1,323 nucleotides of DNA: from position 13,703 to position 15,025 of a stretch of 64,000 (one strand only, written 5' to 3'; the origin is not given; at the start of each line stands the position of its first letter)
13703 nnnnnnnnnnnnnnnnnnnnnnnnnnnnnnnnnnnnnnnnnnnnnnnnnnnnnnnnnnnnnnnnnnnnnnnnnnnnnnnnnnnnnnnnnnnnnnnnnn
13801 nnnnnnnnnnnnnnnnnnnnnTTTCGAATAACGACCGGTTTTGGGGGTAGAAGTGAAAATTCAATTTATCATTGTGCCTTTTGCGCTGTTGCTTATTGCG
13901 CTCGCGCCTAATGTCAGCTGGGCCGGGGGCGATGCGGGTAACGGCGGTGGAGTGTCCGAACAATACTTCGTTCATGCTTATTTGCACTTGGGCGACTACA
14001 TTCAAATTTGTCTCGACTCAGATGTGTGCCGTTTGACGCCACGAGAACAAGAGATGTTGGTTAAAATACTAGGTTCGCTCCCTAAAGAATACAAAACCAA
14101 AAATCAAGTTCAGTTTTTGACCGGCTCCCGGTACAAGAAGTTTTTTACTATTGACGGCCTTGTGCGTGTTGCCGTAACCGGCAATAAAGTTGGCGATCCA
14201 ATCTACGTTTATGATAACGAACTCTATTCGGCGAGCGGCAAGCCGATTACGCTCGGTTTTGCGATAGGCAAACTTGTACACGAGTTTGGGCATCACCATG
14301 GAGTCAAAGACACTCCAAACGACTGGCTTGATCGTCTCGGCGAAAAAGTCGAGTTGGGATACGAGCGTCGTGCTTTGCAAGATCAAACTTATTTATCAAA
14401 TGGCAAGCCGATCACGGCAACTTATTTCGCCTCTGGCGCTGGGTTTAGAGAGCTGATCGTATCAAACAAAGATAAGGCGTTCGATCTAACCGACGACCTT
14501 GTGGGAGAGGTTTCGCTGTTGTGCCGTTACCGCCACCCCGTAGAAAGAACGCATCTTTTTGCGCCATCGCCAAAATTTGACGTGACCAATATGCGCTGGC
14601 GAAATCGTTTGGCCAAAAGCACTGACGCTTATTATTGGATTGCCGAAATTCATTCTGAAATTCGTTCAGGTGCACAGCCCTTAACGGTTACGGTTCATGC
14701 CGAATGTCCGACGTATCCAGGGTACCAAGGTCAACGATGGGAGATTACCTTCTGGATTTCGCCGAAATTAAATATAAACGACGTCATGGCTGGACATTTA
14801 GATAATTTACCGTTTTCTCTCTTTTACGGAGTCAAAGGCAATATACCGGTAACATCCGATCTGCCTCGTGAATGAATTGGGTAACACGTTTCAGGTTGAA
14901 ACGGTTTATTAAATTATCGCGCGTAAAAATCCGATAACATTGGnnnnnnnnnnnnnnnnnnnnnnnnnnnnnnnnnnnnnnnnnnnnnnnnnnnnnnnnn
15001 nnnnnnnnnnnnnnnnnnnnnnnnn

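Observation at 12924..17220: Same-strand module: palindrome, TIGR02147/DUF4423 HTH protein, secreted HExxH protein, secreted Tudor-like/J-like protein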

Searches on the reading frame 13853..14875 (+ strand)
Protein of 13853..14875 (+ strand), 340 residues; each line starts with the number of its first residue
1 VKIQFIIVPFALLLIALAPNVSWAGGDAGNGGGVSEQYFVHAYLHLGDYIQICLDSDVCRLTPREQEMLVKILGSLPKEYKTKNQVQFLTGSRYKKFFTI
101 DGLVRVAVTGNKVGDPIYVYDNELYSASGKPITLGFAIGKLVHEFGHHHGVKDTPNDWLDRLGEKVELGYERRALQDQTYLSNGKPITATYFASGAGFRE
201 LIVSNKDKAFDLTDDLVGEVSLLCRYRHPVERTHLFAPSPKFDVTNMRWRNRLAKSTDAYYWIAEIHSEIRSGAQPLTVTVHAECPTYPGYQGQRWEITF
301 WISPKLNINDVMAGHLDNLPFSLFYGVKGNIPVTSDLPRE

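Call 3: search_protein_families(library=pfam, proteins=[window:13853-14875:+], max_evalue=1)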
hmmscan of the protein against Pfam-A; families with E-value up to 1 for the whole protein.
window:13853-14875:+ (340 aa): 2 families
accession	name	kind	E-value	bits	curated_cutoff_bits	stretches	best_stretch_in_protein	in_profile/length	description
PF22104.1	MHV_Nsp3_DPUP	-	0.095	12.9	27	1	73-128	13-65/73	Coronavirus Nsp3 DPUP domain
PF06262.17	Zincin_1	-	0.15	12.5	22.4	1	111-154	46-90/97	Zincin-like metallopeptidase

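Call 4: search_protein_families(library=ncbifam, proteins=[window:13853-14875:+], max_evalue=1)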
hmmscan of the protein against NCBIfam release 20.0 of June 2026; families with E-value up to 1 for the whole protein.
window:13853-14875:+ (340 aa): 0 families

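Call 5: find_encoding_contigs(protein=window:13853-14875:+, flank=10000, max_places=10)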
Protein window:13853-14875:+ (340 aa): 1 contig read that carries it; 1 place shown.
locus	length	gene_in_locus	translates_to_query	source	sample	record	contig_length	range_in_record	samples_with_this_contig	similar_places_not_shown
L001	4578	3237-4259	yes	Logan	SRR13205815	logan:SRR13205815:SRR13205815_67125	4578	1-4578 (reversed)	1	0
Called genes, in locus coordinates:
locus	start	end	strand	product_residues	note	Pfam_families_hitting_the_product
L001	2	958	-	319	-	?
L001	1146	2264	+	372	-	-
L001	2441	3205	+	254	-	PF14394:DUF4423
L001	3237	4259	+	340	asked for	-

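Call 7: find_homologous_proteins(query=window:13853-14875:+, max_evalue=0.001)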
Query window:13853-14875:+ (340 aa): 8 proteins with E <= 0.001 among 2509 candidates.
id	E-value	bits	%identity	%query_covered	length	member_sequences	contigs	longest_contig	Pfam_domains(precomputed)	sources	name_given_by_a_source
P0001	5.1e-234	794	100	100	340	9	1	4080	-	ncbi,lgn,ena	-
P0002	5.1e-114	399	58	88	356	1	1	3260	-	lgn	-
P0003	2.7e-73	265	57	66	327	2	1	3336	-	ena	-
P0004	3.2e-67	245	51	63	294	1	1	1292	-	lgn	-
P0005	2.2e-30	124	40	49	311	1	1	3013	-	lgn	-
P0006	2.5e-28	117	47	45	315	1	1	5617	-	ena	-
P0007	4.0e-27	113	42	44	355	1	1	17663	-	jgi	jgi:hypothetical protein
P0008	4.2e-14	71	35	41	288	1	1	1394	-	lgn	-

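Call 9: find_encoding_contigs(protein=P0007, flank=8000, max_places=3)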
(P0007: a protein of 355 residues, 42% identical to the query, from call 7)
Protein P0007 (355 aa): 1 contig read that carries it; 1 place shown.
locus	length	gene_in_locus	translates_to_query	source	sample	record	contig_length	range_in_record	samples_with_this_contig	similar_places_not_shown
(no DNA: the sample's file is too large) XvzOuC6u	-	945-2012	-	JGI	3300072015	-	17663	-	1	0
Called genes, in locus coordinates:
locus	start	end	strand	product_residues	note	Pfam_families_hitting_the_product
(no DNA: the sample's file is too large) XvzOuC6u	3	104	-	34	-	?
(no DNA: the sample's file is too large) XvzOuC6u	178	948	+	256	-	PF01381:HTH_3, PF13560:HTH_31 (weak), PF14394:DUF4423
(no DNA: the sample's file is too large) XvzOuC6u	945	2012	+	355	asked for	-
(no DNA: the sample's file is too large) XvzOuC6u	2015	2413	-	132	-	-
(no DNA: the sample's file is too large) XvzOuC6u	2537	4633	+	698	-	-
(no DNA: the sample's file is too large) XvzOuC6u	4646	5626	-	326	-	PF00571:CBS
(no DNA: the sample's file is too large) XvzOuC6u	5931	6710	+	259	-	PF10807:DUF2541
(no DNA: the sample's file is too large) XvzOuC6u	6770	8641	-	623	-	PF16697:Yop-YscD_cpl, PF00498:FHA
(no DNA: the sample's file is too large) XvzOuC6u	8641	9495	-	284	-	PF12895:ANAPC3 (faint), PF00515:TPR_1 (faint), PF07719:TPR_2 (faint), PF13181:TPR_8 (faint), PF13424:TPR_12 (weak), PF13374:TPR_10 (faint), PF25062:ARM_TT21_N (faint), PF13424:TPR_12 (weak), +1 more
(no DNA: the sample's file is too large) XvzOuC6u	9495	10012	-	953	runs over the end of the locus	-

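Call 10: find_encoding_contigs(protein=P0002, flank=8000, max_places=3)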
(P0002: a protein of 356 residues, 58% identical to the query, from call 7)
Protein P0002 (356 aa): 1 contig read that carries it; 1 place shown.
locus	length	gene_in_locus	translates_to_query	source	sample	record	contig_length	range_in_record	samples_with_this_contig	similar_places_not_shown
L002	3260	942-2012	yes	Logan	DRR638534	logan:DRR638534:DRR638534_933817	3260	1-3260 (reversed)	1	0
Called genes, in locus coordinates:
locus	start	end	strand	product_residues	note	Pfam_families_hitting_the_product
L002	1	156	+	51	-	?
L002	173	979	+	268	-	PF14394:DUF4423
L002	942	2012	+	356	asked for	-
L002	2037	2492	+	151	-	-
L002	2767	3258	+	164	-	?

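Call 12: find_encoding_contigs(protein=P0003, flank=8000, max_places=3)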
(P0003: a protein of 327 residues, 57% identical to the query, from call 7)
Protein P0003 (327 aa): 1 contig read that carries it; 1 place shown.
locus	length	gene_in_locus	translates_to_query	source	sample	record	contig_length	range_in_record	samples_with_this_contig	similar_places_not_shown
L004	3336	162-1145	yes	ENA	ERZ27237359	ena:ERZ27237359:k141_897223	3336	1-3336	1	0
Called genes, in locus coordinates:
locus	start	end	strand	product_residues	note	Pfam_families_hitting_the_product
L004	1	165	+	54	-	?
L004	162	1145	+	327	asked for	-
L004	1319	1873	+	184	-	-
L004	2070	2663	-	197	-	PF13580:SIS_2, PF01380:SIS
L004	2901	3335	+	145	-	?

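Call 13: find_encoding_contigs(protein=P0006, flank=8000, max_places=3)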
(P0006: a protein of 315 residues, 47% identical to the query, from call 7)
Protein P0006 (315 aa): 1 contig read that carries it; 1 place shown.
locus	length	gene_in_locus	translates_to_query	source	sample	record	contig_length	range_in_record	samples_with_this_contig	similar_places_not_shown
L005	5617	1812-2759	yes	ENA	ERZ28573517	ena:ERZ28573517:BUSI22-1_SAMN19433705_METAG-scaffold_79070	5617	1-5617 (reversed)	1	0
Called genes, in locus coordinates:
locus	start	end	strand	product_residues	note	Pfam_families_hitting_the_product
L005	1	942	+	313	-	?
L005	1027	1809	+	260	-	PF01381:HTH_3 (weak), PF14394:DUF4423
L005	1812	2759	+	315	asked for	-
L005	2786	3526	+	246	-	-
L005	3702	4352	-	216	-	-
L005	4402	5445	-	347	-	-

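Call 19: find_related_loci(query=A1, collection=genome_contigs, flank=6000)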
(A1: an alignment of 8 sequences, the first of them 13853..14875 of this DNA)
Query A1 (340 aa) in genome_contigs; peptide patterns used: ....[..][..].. (x = any residue, [..] = any of these).
406 stretches matched a pattern; 24 encode a relative of the query (tblastn E <= 1e-3); 24 distinct loci.
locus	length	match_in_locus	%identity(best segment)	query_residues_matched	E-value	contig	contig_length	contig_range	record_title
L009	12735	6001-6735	32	1-252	3e-35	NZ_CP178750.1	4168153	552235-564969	Bdellovibrio sp. HCB-110 chromosome, complete genome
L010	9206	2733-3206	42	12-167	6e-33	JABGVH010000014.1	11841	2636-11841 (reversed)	MAG: Halobacteriovoraceae bacterium isolate SI034_bin23 k141_2578720, whole genome shotgun sequence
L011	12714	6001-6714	33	11-248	6e-33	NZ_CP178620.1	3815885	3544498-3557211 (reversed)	Bdellovibrio sp. HCB290 chromosome, complete genome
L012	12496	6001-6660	35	6-225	1e-32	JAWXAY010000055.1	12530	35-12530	MAG: Pseudomonadota bacterium isolate MP5IB2.201 k99_1743578, whole genome shotgun sequence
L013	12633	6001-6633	35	10-215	2e-32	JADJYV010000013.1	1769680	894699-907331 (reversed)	MAG: Bdellovibrionaceae bacterium isolate Lyne_18-Q3-R50-59_BATAC.62 tig01430183-10-17665060, whole genome shotgun seque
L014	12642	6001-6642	33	4-213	4e-30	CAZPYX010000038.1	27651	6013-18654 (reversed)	MAG TPA_asm: uncultured Bdellovibrio sp. isolate binchicken_co185_152 genome assembly, contig: NODE_2208_length_27651_co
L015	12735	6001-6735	31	2-252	3e-30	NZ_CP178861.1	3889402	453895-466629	Bdellovibrio sp. HCB-162 chromosome, complete genome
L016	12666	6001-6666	32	25-248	1e-29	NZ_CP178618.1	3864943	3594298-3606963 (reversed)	Bdellovibrio sp. HCB209 chromosome, complete genome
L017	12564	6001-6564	35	12-208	4e-29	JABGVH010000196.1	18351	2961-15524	MAG: Halobacteriovoraceae bacterium isolate SI034_bin23 k141_1310412, whole genome shotgun sequence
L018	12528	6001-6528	37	2-175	5e-29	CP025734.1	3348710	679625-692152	Bdellovibrio sp. qaytius chromosome, complete genome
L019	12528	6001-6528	35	2-175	3e-27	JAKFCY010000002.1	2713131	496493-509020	MAG: Bdellovibrio sp. isolate LC033 contig-124_0, whole genome shotgun sequence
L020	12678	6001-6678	33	7-213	1e-27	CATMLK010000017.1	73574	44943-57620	MAG: uncultured Bacteriovoracaceae bacterium isolate SRR3960577_bin.13_MetaWRAP_v1.3_MAG genome assembly, contig: ERZ651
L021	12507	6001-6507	37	2-168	1e-26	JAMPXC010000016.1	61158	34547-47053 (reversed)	MAG: Pseudobdellovibrio sp. isolate R2F_R2FSRR_metabat.19 R2F_C247, whole genome shotgun sequence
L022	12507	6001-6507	37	2-168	2e-26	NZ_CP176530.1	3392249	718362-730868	Pseudobdellovibrio sp. HCB154 chromosome, complete genome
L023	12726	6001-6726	30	19-249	2e-26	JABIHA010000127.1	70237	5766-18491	MAG: Bacteriovoracaceae bacterium isolate SI053_bin57 k141_924016, whole genome shotgun sequence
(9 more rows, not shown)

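Call 26: search_protein_representatives(alignment_id=A1)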
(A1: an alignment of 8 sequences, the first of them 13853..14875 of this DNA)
Query: 8 sequences, 314 profile positions. Proteins with E-value up to 0.001 (for the whole library): 790; up to 1e-10: 582; up to 1e-30: 261. The best 150 are listed.
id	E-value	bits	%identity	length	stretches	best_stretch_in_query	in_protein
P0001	1.9e-118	411.7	-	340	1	1-311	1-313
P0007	5.8e-116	403.5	-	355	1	4-313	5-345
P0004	4.9e-104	364.3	-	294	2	5-246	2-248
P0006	2.0e-95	336.0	-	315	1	2-312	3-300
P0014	1.5e-80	287.2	-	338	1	1-311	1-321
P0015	5.2e-79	282.1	-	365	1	18-313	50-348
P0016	1.6e-77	277.2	-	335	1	20-309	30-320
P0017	5.0e-76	272.3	-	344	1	17-298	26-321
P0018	6.2e-76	272.0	-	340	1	1-308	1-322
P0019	7.2e-76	271.8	-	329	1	6-303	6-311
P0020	1.3e-75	271.0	-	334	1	1-304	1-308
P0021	3.5e-75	269.6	-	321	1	11-311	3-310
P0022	4.8e-75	269.1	-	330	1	4-287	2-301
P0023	1.2e-74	267.8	-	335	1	1-309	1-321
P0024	1.0e-72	261.5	-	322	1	4-313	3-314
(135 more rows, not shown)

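Call 38: search_solved_structures(query=A2, max_evalue=10, show_alignments=2)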
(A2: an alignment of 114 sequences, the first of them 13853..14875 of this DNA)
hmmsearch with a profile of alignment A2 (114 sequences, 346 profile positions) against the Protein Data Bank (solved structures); distinct sequences matched with E-value up to 10: 0.

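Call 43: predict_structure(alignment_id=A2)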
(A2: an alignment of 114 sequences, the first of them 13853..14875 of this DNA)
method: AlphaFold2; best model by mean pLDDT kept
length: 340 residues; sequences in the alignment: 114
mean_pLDDT: 82.4   pTM: 0.79
mean pLDDT of the five models: 82.4, 82.3, 82.2, 82.2, 81.2
residues with pLDDT >= 90: 183; 70-90: 77; 50-70: 46; < 50: 34
segments of 3 or more residues with pLDDT < 50: 21-30, 318-340
pLDDT, mean of each block of 10 residues (from residue 1): 71 77 44 90 96 94 98 98 97 96 96 98 92 96 98 87 96 81 90 85 92 92 87 67 92 60 54 85 88 91 79 57 41 36
secondary structure, 60 per line:
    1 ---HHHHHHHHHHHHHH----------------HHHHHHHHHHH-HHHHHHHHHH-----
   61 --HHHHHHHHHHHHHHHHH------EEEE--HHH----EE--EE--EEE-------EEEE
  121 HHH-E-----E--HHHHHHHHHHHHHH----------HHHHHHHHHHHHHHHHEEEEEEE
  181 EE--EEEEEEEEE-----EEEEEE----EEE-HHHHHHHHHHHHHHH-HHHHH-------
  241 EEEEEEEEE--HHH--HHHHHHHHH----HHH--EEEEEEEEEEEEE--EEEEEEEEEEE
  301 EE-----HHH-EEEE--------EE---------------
elements in order: H4-17 H34-44 H46-55 H63-79 E86-89 E107-109 E117-120 H134-147 H158-173 E174-182 E185-193 E199-204 E209-211 H213-227 H229-233 E241-249 H257-265 E275-287 E290-302 E312-315

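Call 67: fold_search(model_id=the predicted structure, library=pdb)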
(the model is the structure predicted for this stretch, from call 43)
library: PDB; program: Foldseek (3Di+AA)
matches with E <= 10: 443; with E <= 0.001: 0
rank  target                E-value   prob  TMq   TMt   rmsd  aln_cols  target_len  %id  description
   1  8oix_M                2.6e-01  0.10  0.11  0.16  12.9       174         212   10  CryoEM structure of 20S Trichomonas vaginalis proteasome in complex with proteasome inhibitor Salinosporamid A (released 2024-04-10)
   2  8cdd_B                3.2e-01  0.11  0.12  0.12  16.8       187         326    6  PfRH5-PfCyRPA-PfRIPR complex from Plasmodium falciparum bound to antibody Cy.003 (released 2023-10-25)
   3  4qqs_A                4.0e-01  0.12  0.14  0.15  15.6       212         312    8  Crystal structure of a thermostable family-43 glycoside hydrolase (released 2015-03-11)
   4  5jow_A                4.0e-01  0.12  0.15  0.11  16.9       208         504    7  Bacteroides ovatus Xyloglucan PUL GH43A (released 2016-08-10)
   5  5dlb                  4.4e-01  0.10  0.13  0.15  14.0       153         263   12  Crystal structure of chaperone EspG3 of ESX-3 type VII secretion system from Mycobacterium marinum M (released 2015-09-23)
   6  7c3e_B                4.4e-01  0.08  0.12  0.12  15.4       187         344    8  Crystal structure of R97A/R150A/R203A mutant of AofleA from Arthrobotrys oligospora (released 2020-07-29)
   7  6h5o_B                4.9e-01  0.15  0.14  0.08   7.4       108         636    6  Crystal structure of PBP2a from MRSA in complex with piperacillin at active site. (released 2019-08-14)
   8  6trv_AAA              4.9e-01  0.06  0.11  0.12  15.5       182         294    6  Structure of SapL1 lectin in complex with alpha methyl fucoside (released 2020-12-23)
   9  6pai_C                6.1e-01  0.12  0.17  0.15  15.4       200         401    8  Structure of the human DDB1-DDA1-DCAF15 E3 ubiquitin ligase bound to RBM39 and sulfonamide E7820 (released 2019-09-18)
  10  6tlb_A                6.4e-01  0.38  0.15  0.26   5.6        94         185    5  Plasmodium falciparum lipocalin (PF3D7_0925900) (released 2020-06-24)
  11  4rcl_B                7.2e-01  0.11  0.15  0.20  14.1       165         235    8  Structure of EspG3 chaperone from the type VII (ESX-3) secretion system, space group P43212 (released 2015-09-16)
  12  1lhr_A                8.0e-01  0.05  0.12  0.13  16.2       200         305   16  Crystal Structure of Pyridoxal Kinase complexed with ATP (released 2003-02-11)
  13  4bl3_B                9.4e-01  0.11  0.13  0.08   7.5       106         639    8  Crystal structure of PBP2a clinical mutant N146K from MRSA (released 2014-05-21)
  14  9i9s_A                9.9e-01  0.10  0.13  0.08   7.5       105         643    8  Room temperature structure of PBP2a at the LCLS (released 2026-02-18)
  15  4qqs_B                9.9e-01  0.09  0.15  0.16  15.6       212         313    8  Crystal structure of a thermostable family-43 glycoside hydrolase (released 2015-03-11)
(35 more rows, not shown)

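Call 68: search_protein_families(library=pfam, alignment_id=A2, max_evalue=0.01)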
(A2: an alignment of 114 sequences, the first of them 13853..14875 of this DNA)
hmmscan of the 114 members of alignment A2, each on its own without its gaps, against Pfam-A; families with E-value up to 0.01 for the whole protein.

A. member 1, window:13853-14875:+ (340 aa): 0 families

B. families by the number of members that match (of 114 scanned): 4 families
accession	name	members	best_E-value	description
PF04934.19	Med6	1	0.00035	MED6 mediator sub complex component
PF06262.17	Zincin_1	1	0.0028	Zincin-like metallopeptidase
PF20573.4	DUF6782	1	0.0086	Putative metallopeptidase family (DUF6782)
PF00027.35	cNMP_binding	1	0.0095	Cyclic nucleotide-binding domain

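Call 79: search_protein_families(library=padloc, proteins=[window:13853-14875:+], max_evalue=0.01)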
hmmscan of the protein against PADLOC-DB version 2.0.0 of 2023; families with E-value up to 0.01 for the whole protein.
window:13853-14875:+ (340 aa): 0 families
